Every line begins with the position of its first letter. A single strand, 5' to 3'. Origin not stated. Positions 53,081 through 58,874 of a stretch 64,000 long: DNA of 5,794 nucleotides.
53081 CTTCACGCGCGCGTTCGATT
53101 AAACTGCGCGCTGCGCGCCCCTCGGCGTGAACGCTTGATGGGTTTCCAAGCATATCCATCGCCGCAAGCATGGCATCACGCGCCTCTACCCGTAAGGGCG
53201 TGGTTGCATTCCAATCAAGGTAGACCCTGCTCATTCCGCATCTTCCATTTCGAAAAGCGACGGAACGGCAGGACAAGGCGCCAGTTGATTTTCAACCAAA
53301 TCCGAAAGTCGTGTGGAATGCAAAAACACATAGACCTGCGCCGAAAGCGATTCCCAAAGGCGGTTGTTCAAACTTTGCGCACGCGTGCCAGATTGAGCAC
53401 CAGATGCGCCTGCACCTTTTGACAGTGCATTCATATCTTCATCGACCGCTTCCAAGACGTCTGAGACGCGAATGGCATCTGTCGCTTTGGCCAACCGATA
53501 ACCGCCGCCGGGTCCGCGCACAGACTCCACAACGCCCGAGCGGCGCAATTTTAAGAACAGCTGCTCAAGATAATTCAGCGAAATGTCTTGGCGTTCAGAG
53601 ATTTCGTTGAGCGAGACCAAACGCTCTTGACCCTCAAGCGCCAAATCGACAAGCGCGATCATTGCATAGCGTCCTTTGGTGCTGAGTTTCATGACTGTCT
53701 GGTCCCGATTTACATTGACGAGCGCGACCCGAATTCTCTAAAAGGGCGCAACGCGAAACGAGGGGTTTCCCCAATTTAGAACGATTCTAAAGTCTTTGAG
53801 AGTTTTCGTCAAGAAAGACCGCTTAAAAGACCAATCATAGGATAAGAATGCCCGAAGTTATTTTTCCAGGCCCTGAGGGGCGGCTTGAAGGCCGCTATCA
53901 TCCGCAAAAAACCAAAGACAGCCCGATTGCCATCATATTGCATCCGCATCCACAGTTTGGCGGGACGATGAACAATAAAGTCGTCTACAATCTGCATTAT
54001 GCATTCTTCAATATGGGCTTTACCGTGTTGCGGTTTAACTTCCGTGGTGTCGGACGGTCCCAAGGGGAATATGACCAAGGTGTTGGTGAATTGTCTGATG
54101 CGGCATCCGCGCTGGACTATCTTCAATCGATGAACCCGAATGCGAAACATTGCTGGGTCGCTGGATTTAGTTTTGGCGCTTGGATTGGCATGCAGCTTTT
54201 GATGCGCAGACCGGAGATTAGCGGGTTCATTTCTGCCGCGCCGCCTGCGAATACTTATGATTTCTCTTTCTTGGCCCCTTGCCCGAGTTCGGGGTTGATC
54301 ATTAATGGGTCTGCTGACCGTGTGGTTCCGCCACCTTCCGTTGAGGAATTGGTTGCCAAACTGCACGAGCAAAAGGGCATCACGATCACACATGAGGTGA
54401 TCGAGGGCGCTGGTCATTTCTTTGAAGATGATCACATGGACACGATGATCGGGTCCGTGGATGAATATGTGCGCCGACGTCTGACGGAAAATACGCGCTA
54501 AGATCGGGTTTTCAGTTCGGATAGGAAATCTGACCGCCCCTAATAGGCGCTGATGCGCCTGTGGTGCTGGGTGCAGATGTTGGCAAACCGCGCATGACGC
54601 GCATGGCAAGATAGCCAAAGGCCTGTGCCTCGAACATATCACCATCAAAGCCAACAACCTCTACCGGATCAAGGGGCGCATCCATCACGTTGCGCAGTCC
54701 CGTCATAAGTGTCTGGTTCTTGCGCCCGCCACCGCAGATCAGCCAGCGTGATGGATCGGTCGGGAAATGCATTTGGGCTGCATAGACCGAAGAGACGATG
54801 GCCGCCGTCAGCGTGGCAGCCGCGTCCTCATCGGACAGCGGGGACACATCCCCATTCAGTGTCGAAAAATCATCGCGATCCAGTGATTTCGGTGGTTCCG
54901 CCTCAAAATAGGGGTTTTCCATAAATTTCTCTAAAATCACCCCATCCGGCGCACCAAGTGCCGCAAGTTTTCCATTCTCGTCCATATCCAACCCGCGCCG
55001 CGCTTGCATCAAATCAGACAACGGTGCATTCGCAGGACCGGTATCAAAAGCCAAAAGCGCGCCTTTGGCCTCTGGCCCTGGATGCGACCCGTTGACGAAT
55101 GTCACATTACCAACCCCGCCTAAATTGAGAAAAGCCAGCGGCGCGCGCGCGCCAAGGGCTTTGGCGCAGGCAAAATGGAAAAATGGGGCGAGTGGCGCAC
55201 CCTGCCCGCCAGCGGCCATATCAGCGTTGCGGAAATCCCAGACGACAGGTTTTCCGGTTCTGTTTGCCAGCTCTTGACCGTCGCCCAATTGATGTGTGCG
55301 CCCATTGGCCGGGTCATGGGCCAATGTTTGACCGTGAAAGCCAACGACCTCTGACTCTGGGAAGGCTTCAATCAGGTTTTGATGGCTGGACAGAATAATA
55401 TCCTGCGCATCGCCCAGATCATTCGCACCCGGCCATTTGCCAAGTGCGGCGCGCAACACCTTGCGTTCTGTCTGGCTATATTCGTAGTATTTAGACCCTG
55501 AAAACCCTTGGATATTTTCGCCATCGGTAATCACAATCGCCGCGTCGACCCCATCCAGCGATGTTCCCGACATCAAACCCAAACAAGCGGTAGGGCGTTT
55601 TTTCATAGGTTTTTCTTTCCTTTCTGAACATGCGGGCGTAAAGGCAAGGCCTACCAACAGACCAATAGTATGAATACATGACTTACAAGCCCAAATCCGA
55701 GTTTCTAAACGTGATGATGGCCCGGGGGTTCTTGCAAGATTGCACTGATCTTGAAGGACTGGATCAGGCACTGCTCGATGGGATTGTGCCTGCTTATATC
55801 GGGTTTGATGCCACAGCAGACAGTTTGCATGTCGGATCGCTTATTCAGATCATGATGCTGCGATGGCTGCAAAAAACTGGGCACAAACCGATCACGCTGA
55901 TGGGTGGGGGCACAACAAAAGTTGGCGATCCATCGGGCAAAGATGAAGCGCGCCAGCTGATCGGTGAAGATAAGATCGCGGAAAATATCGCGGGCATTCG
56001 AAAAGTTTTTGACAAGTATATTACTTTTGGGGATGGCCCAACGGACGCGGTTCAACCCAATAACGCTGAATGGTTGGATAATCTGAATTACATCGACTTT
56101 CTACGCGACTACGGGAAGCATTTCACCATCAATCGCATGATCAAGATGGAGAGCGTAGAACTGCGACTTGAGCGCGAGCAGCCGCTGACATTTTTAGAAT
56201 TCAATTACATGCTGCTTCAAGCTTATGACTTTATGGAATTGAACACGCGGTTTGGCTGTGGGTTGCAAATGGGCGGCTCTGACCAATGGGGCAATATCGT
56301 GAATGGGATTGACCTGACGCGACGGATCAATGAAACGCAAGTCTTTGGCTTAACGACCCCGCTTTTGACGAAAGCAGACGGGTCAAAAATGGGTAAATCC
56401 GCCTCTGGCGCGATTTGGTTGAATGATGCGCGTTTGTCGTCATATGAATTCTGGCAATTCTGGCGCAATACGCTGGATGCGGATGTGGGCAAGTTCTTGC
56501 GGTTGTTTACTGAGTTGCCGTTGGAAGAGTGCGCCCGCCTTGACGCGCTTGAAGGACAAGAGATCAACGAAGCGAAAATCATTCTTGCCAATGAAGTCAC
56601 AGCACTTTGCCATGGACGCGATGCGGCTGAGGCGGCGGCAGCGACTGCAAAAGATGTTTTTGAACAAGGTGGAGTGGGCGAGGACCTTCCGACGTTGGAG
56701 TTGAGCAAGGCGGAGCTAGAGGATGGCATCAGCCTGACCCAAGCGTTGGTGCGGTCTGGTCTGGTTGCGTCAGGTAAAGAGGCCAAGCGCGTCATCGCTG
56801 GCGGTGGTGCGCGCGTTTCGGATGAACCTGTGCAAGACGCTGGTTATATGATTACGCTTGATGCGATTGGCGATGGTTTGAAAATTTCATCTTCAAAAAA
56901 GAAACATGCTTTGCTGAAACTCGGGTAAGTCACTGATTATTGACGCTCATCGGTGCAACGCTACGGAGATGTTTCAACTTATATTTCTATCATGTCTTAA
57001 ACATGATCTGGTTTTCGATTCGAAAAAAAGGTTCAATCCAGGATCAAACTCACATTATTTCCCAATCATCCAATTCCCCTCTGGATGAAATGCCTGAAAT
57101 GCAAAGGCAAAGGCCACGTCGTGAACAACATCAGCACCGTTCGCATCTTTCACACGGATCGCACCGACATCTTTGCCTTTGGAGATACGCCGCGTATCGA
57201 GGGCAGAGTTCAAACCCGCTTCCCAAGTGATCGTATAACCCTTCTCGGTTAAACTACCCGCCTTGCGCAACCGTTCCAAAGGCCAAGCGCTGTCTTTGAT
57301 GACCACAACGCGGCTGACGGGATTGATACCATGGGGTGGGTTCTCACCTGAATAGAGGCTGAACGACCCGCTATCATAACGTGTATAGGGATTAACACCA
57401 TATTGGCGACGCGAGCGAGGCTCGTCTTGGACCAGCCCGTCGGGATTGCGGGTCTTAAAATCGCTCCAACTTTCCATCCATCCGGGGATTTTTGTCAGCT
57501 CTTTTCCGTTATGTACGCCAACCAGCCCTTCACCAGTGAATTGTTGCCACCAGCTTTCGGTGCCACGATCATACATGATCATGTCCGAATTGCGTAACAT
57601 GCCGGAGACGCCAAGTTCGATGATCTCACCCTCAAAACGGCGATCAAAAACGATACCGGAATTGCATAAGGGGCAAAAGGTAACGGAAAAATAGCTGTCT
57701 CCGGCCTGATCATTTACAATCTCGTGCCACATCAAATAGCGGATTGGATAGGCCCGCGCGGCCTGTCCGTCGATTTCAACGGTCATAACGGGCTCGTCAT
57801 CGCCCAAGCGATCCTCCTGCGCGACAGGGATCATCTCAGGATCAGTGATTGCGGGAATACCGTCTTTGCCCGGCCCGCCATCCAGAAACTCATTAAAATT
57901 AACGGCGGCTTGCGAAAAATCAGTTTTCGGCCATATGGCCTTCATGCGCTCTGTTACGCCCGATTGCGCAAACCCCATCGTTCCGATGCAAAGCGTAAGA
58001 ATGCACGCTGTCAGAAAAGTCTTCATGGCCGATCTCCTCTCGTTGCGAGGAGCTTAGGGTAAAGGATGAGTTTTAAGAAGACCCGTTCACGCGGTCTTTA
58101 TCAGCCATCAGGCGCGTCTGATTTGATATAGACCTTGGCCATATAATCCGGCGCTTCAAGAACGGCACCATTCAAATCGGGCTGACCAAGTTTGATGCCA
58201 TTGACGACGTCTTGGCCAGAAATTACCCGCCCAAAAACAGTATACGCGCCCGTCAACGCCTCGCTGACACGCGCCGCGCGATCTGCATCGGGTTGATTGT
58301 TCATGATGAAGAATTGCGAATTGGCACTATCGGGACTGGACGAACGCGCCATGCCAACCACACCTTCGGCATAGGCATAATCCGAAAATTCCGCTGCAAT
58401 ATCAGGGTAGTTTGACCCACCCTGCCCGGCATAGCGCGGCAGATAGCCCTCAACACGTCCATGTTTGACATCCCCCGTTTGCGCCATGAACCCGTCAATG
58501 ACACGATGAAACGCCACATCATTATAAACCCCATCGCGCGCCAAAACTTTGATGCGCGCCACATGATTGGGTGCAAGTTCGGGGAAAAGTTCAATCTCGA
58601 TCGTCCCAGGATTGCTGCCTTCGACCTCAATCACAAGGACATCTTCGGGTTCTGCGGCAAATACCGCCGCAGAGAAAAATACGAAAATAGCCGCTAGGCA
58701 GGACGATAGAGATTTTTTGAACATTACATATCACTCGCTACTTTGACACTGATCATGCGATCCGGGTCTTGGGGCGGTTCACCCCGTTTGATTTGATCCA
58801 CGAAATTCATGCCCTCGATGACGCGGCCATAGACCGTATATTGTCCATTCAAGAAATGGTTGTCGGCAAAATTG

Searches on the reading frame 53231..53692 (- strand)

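Call 21: search_protein_families(library=pfam, proteins=[window:53231-53692:-], max_evalue=0.001)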
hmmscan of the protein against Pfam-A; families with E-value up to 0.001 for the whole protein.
window:53231-53692:- (153 aa): 2 families
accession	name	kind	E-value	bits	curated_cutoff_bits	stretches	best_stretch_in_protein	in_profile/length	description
PF02082.26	Rrf2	-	1.8e-35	122.4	30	1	3-135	1-132/132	Iron-dependent Transcriptional regulator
PF03444.21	HrcA_DNA-bdg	-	0.0001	22.4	21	1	3-77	2-76/79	Winged helix-turn-helix transcription repressor, HrcA DNA-binding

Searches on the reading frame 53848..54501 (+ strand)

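Call 21: search_protein_families(library=pfam, proteins=[window:53848-54501:+], max_evalue=0.001)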
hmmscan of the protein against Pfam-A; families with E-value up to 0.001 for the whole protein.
window:53848-54501:+ (217 aa): 6 families
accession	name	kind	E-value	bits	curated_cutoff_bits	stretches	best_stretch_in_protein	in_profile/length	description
PF12146.15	Hydrolase_4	-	1.4e-11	44.6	27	1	48-133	22-110/239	Serine aminopeptidase, S33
PF00561.26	Abhydrolase_1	-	6.7e-11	42.7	25.8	1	37-138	9-108/245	alpha/beta hydrolase fold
PF02129.25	Peptidase_S15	-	1.1e-09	38.8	23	1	17-138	10-134/262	X-Pro dipeptidyl-peptidase (S15 family)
PF12697.13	Abhydrolase_6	-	1.2e-08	36.3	26.3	1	55-132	25-93/217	Alpha/beta hydrolase family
PF00326.27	Peptidase_S9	-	2.2e-08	34.3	22.6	0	148-194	146-191/213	Prolyl oligopeptidase family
PF01738.24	DLH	-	3.6e-05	23.9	21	1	83-198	79-194/217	Dienelactone hydrolase family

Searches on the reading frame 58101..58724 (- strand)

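Call 21: search_protein_families(library=pfam, proteins=[window:58101-58724:-], max_evalue=0.001)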
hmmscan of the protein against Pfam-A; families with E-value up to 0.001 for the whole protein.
window:58101-58724:- (207 aa): 1 family
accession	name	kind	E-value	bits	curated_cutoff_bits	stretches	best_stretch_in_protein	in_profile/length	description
PF00160.26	Pro_isomerase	-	3.4e-34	118.8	21.7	1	32-188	2-148/159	Cyclophilin type peptidyl-prolyl cis-trans isomerase/CLD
